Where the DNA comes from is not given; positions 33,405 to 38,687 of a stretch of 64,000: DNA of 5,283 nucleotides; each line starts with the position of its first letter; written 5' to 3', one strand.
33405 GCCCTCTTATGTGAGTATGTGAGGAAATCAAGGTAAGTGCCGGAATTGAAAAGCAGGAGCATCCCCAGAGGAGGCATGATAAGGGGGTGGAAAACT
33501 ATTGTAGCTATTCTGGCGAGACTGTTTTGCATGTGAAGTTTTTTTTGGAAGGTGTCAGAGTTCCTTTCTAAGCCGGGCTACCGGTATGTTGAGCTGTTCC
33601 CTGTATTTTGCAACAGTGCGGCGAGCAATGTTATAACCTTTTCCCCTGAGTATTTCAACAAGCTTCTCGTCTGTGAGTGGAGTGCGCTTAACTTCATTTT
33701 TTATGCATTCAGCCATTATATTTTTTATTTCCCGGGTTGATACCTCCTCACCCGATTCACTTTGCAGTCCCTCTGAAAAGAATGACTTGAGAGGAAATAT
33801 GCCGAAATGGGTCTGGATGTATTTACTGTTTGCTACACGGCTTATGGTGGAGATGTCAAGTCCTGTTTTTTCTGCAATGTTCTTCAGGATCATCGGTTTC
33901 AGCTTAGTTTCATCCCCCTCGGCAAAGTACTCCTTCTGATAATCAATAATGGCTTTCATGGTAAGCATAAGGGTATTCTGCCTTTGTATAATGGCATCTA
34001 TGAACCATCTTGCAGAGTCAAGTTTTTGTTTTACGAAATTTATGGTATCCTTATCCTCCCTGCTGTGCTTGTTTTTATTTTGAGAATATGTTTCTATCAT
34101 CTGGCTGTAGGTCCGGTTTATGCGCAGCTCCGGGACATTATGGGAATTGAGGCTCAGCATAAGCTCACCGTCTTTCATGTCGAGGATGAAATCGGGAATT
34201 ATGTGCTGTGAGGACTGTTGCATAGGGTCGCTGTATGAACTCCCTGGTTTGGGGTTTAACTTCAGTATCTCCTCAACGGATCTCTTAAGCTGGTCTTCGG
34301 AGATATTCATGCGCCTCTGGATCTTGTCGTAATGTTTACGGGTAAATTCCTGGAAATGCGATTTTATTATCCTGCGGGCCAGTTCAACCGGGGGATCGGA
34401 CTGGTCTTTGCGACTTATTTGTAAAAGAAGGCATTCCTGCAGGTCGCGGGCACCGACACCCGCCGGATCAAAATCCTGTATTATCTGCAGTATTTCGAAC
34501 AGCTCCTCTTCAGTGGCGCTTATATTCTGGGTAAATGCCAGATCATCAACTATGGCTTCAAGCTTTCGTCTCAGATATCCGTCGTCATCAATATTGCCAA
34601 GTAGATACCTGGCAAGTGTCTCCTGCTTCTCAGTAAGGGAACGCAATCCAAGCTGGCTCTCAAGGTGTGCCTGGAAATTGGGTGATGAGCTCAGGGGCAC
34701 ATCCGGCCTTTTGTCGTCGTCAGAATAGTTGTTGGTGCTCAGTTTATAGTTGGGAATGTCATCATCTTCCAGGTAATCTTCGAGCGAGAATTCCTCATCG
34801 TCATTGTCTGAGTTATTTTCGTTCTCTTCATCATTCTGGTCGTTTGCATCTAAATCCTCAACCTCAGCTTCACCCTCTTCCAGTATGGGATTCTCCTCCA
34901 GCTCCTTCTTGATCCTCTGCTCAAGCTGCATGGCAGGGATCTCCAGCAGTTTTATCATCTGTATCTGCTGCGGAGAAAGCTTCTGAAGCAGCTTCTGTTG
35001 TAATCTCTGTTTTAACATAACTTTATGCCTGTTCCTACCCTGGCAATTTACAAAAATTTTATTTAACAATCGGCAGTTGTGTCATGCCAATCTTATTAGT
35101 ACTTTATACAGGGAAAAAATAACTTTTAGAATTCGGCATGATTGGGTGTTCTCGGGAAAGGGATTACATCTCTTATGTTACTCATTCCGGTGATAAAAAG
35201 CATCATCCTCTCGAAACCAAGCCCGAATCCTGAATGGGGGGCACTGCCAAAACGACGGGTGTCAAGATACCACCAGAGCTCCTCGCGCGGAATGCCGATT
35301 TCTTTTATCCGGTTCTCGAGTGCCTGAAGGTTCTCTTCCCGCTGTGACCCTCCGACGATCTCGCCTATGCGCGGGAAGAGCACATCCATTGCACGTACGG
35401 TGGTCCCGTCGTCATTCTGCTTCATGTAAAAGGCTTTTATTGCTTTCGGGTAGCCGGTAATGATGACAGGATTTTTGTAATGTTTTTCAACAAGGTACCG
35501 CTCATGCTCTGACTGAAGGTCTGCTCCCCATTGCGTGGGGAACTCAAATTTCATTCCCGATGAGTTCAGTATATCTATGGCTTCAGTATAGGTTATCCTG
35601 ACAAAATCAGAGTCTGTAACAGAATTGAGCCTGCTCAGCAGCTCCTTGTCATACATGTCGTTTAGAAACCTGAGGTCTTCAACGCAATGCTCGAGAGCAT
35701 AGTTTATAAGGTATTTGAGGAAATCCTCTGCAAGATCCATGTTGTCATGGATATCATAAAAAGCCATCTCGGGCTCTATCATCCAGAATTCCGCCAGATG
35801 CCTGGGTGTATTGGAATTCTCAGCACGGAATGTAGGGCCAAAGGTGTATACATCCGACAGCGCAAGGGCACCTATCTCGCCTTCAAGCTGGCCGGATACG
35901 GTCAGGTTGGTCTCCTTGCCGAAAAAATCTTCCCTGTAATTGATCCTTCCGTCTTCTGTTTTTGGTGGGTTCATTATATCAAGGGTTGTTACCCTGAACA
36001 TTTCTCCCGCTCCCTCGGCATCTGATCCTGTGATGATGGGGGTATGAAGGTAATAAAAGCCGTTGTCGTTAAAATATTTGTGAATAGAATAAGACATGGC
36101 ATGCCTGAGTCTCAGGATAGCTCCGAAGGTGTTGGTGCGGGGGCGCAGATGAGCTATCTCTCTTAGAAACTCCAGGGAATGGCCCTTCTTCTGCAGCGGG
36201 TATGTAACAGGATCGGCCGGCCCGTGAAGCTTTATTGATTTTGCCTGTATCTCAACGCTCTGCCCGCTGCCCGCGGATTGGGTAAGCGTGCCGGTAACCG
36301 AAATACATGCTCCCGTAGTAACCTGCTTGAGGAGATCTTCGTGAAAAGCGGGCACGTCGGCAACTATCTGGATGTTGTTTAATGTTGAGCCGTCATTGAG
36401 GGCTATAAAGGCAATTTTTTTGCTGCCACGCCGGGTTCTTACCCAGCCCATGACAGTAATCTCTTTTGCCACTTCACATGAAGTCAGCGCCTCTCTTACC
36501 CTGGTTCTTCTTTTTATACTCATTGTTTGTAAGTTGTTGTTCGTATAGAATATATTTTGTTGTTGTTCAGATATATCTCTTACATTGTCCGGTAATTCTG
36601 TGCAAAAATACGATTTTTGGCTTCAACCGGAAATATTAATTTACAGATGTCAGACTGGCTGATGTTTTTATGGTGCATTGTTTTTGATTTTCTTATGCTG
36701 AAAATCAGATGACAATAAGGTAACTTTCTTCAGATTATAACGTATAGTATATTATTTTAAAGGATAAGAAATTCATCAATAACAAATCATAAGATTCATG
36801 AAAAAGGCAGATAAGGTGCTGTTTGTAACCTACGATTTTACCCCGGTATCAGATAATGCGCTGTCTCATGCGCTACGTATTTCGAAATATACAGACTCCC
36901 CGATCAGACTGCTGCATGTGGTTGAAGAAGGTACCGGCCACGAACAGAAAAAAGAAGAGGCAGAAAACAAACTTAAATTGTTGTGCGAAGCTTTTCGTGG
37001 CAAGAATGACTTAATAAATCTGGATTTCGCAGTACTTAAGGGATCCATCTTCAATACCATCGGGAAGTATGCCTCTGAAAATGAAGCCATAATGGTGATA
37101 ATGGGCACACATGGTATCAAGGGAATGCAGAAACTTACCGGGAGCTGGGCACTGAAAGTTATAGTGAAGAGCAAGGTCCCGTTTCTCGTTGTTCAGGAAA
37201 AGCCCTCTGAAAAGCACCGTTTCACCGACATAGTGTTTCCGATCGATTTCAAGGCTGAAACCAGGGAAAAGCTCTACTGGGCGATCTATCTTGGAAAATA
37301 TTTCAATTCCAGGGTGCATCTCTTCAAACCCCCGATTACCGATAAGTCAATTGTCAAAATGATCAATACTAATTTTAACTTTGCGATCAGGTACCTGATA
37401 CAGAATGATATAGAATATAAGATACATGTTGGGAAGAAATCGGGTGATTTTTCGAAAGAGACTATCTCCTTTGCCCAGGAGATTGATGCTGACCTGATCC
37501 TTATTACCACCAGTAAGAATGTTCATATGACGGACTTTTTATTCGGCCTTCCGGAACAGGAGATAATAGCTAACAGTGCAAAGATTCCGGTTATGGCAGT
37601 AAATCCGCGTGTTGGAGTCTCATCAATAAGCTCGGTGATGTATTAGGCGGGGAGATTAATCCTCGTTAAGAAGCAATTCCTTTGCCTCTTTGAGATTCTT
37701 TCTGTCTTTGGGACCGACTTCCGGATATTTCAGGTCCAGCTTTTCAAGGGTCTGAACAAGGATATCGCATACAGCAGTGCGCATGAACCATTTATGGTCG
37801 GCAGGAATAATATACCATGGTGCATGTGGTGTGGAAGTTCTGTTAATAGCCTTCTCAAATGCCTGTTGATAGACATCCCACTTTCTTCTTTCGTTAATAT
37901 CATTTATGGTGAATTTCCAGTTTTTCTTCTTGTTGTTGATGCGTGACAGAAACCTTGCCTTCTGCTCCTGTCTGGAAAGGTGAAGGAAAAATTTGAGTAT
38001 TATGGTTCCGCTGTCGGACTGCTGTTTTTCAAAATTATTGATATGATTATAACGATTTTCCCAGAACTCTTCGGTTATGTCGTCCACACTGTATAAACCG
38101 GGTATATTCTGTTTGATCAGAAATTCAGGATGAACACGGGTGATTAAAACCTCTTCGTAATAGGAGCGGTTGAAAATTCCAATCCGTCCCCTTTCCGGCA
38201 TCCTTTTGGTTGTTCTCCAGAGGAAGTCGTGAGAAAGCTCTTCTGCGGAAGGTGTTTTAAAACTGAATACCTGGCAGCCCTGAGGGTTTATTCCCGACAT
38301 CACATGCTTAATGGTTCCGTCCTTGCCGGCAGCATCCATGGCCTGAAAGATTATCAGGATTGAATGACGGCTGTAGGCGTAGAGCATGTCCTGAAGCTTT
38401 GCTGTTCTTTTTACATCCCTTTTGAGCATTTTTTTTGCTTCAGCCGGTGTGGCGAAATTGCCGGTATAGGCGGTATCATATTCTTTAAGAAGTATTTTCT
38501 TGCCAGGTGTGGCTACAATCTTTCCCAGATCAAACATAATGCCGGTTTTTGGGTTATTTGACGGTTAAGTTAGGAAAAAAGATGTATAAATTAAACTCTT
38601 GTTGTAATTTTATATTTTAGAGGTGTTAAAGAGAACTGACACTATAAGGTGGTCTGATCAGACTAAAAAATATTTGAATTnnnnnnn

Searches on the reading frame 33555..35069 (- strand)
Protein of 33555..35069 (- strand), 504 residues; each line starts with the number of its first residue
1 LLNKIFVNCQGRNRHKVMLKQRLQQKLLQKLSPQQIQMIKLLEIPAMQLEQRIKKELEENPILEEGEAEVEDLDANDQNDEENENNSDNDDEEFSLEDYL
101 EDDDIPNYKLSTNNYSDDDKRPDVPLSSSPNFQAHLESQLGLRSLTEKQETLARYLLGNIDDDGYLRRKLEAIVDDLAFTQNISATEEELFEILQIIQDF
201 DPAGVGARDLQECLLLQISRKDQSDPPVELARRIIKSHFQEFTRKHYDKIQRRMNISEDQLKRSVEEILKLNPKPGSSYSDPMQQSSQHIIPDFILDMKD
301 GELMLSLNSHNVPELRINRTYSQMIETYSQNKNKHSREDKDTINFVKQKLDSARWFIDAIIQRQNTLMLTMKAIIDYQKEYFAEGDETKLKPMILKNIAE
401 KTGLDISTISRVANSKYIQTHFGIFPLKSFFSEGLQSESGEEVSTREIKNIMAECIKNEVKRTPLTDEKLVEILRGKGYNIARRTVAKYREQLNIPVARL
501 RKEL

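Call 7: search_protein_families(library=pfam, proteins=[window:33555-35069:-], max_evalue=0.001)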
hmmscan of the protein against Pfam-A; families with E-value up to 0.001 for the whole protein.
window:33555-35069:- (504 aa): 3 families
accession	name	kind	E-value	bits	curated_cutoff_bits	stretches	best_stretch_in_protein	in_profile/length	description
PF04963.19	Sigma54_CBD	-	3.1e-59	200.3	22.9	1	127-321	7-185/185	Sigma-54 factor, core binding domain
PF04552.19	Sigma54_DBD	-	1.4e-50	171.6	22.8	1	345-502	3-159/160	Sigma-54, DNA binding domain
PF00309.25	Sigma54_AID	-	1.4e-12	47.7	23.8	1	20-65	1-46/46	Sigma-54 factor, Activator interacting domain (AID)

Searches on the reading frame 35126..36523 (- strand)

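Call 7: search_protein_families(library=pfam, proteins=[window:35126-36523:-], max_evalue=0.001)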
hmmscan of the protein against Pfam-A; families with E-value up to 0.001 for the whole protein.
window:35126-36523:- (465 aa): 2 families
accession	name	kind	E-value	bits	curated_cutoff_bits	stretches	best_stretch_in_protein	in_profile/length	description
PF00152.25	tRNA-synt_2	-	6.9e-64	216.3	25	1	123-459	8-307/308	tRNA synthetases class II (D, K and N)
PF01336.31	tRNA_anti-codon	-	2.9e-14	53.2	27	1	22-98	1-73/75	OB-fold nucleic acid binding domain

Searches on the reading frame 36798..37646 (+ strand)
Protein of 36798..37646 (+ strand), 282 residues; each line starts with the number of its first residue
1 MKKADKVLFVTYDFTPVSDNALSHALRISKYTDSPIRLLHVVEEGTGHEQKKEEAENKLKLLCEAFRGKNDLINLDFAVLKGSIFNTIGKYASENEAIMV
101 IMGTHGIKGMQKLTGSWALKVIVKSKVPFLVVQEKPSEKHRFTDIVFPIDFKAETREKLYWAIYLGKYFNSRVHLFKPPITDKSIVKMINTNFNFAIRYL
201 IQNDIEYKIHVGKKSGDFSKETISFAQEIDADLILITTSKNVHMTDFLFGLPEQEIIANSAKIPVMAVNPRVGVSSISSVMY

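Call 72: search_protein_families(library=pfam, proteins=[window:36798-37646:+], max_evalue=0.00001)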
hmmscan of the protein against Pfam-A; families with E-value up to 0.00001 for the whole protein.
window:36798-37646:+ (282 aa): 1 family
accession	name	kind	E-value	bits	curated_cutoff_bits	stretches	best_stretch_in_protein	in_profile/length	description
PF00582.32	Usp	-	3.7e-23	83.1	24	1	10-132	7-140/141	Universal stress protein family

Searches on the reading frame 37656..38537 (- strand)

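Call 72: search_protein_families(library=pfam, proteins=[window:37656-38537:-], max_evalue=0.00001)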
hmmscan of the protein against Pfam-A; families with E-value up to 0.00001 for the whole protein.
window:37656-38537:- (293 aa): 1 family
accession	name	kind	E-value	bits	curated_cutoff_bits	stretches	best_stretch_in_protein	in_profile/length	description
PF03976.20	PPK2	-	1.7e-66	224.5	22.3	1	34-267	7-224/229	Polyphosphate kinase 2 (PPK2)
